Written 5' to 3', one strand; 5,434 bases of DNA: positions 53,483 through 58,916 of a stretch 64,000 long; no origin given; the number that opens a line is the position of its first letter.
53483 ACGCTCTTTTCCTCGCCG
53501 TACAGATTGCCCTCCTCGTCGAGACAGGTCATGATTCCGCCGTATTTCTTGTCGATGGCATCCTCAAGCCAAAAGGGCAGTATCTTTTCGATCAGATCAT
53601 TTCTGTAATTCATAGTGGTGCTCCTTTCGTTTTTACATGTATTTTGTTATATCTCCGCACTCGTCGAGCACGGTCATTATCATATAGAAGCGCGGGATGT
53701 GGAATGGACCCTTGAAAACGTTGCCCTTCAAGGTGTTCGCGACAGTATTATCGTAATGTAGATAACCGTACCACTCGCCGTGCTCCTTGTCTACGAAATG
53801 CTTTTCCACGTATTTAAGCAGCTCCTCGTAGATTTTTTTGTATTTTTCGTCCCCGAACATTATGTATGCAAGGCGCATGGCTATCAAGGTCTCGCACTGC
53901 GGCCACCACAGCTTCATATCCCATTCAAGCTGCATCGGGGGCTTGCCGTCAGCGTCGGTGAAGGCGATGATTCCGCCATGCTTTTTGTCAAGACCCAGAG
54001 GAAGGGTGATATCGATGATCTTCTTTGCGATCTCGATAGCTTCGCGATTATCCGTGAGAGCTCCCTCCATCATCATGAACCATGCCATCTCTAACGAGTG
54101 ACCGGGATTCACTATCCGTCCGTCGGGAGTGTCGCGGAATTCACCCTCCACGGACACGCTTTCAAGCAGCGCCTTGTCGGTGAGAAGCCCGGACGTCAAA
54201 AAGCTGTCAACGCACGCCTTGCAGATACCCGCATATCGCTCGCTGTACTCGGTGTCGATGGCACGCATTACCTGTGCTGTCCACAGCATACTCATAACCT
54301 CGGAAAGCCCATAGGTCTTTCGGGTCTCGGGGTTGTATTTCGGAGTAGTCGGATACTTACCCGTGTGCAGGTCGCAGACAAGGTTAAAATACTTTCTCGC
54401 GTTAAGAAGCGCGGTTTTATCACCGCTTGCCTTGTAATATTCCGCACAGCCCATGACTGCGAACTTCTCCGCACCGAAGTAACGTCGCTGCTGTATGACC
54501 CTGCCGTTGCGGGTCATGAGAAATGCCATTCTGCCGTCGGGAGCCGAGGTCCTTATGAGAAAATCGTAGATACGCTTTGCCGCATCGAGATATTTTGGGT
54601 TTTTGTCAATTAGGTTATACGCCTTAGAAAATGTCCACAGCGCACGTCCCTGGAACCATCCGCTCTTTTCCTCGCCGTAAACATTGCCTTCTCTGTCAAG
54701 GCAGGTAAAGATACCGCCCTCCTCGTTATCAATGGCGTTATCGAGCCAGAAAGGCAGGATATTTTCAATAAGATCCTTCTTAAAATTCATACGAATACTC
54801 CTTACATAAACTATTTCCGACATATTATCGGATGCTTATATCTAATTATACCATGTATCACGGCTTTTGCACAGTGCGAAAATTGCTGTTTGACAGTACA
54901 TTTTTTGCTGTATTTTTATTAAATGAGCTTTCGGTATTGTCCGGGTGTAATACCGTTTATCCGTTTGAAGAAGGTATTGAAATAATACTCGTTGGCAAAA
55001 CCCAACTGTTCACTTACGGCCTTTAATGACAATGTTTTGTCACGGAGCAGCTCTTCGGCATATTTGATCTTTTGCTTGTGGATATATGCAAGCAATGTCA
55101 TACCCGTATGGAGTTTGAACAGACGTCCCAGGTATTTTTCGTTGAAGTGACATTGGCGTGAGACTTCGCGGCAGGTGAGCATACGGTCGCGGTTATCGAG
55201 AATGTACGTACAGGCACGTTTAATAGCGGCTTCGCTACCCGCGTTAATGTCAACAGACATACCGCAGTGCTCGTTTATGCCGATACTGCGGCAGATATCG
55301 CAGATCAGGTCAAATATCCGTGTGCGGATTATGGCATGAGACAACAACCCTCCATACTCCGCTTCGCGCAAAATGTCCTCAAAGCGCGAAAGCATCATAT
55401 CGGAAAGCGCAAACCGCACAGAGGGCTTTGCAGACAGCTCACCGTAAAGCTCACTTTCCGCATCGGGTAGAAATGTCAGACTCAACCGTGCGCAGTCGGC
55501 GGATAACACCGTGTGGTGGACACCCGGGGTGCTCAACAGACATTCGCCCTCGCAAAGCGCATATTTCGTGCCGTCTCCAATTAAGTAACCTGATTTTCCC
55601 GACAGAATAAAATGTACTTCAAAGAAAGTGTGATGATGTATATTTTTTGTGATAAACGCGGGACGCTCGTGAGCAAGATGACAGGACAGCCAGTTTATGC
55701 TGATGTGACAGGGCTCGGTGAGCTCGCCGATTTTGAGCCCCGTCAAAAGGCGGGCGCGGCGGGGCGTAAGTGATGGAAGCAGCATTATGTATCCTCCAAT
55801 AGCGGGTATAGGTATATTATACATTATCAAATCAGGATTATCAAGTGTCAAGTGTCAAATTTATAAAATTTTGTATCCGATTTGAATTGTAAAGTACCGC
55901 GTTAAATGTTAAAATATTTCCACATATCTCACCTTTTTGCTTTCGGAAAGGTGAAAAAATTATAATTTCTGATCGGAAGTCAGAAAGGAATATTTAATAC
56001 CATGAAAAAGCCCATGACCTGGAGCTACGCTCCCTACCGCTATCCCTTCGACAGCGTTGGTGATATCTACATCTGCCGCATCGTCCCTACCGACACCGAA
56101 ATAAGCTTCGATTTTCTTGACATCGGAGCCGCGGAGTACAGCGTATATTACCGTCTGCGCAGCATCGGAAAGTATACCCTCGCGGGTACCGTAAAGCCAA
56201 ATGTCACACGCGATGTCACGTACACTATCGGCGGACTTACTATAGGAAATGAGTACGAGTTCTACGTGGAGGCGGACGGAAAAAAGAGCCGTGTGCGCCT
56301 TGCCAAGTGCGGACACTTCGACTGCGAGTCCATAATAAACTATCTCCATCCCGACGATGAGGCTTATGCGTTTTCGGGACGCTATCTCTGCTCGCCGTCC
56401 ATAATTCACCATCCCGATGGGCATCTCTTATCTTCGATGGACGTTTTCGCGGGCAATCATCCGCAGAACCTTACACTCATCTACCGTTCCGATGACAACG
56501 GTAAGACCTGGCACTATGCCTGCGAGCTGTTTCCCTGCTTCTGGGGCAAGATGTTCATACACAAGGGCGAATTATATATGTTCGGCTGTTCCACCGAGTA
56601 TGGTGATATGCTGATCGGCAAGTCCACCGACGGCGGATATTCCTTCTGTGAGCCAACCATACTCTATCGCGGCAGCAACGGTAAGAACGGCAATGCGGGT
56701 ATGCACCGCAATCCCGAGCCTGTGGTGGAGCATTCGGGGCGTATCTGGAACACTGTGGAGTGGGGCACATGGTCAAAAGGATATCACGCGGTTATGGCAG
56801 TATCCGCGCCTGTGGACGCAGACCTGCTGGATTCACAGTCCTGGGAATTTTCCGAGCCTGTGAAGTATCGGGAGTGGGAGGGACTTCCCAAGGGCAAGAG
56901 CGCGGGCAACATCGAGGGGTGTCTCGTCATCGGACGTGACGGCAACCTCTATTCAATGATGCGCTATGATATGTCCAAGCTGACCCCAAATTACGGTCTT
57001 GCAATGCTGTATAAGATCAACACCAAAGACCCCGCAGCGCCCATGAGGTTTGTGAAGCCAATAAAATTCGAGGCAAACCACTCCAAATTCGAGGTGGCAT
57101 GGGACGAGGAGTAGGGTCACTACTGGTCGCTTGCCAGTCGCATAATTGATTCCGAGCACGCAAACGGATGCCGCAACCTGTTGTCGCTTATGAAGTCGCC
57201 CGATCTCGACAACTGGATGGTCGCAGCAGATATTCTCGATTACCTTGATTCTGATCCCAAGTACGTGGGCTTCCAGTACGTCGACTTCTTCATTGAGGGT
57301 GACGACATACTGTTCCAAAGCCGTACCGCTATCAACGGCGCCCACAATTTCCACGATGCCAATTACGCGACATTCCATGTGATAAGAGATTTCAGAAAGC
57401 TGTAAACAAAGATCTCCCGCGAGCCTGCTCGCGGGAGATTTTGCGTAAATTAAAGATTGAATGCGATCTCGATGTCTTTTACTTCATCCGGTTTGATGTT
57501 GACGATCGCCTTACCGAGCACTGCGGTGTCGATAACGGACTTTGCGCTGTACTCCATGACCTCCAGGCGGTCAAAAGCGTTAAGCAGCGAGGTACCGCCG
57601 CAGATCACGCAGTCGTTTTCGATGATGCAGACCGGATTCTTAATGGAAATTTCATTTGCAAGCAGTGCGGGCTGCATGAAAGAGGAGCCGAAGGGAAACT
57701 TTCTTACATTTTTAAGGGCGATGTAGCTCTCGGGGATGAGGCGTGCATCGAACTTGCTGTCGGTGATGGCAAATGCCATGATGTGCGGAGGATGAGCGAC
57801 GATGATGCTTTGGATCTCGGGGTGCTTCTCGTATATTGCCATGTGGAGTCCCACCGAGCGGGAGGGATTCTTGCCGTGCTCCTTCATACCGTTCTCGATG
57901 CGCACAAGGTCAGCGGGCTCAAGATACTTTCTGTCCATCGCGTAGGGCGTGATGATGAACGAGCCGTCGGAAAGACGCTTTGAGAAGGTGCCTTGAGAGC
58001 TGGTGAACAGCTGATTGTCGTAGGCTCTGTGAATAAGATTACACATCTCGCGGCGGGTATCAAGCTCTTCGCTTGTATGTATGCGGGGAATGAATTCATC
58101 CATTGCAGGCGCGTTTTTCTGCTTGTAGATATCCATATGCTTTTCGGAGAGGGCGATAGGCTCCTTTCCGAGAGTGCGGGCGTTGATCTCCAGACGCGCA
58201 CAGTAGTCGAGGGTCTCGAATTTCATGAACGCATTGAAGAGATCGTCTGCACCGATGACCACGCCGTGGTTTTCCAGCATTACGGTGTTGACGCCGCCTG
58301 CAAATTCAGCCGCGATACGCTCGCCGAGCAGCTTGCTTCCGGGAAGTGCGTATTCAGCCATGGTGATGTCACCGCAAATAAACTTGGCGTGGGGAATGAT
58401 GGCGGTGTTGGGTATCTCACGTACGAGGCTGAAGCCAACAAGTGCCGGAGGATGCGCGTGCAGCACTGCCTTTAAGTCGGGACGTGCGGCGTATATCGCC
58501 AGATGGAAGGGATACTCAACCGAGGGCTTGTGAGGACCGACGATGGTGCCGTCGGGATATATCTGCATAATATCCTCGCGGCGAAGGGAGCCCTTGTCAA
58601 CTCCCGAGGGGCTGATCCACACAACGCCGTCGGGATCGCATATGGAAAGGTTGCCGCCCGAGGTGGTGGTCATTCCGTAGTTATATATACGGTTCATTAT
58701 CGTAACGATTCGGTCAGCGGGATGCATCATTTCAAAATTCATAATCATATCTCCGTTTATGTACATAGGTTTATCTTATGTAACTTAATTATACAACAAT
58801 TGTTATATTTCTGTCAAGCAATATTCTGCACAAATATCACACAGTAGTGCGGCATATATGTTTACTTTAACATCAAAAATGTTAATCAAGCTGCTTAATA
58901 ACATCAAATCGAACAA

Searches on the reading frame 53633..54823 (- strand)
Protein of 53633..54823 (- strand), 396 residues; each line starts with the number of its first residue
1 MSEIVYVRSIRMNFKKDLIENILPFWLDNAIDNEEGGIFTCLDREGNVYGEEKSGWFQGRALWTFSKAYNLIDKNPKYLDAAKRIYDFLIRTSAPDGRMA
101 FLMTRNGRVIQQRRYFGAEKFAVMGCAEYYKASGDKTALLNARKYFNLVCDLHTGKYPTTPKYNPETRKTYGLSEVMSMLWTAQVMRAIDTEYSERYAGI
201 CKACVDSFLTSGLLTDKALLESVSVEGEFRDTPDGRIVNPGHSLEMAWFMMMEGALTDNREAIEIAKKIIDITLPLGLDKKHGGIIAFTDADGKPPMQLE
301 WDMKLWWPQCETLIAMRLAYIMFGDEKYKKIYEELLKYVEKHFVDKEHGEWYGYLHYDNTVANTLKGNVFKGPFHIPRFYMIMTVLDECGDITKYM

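Call 81: search_protein_families(library=pfam, proteins=[window:53633-54823:-], max_evalue=0.00001)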
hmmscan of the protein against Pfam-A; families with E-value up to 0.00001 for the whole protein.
window:53633-54823:- (396 aa): 2 families
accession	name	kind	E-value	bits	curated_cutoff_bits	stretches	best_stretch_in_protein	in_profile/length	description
PF07221.17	GlcNAc_2-epim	-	4.7e-41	141.6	23.4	1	37-367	1-336/347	N-acylglucosamine 2-epimerase (GlcNAc 2-epimerase)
PF06662.19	C5-epim_C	-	1.7e-06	28.1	23.3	0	54-104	27-76/188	D-glucuronyl C5-epimerase C-terminus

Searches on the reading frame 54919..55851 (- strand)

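Call 81: search_protein_families(library=pfam, proteins=[window:54919-55851:-], max_evalue=0.00001)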
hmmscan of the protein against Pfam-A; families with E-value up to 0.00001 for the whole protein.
window:54919-55851:- (310 aa): 2 families
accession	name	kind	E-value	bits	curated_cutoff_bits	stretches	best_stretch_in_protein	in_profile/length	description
PF12833.13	HTH_18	-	9.3e-19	67.9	33.6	1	231-308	2-79/80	Helix-turn-helix domain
PF00165.29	HTH_AraC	-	1.7e-15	57.2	26.6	1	271-308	6-42/42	Bacterial regulatory helix-turn-helix proteins, AraC family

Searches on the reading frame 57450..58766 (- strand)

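Call 81: search_protein_families(library=pfam, proteins=[window:57450-58766:-], max_evalue=0.00001)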
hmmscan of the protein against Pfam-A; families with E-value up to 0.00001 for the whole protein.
window:57450-58766:- (438 aa): 1 family
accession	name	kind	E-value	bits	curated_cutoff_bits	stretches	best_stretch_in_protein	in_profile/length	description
PF00596.27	Aldolase_II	-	5.5e-69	232.2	22.2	2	19-193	2-182/183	Class II Aldolase and Adducin N-terminal domain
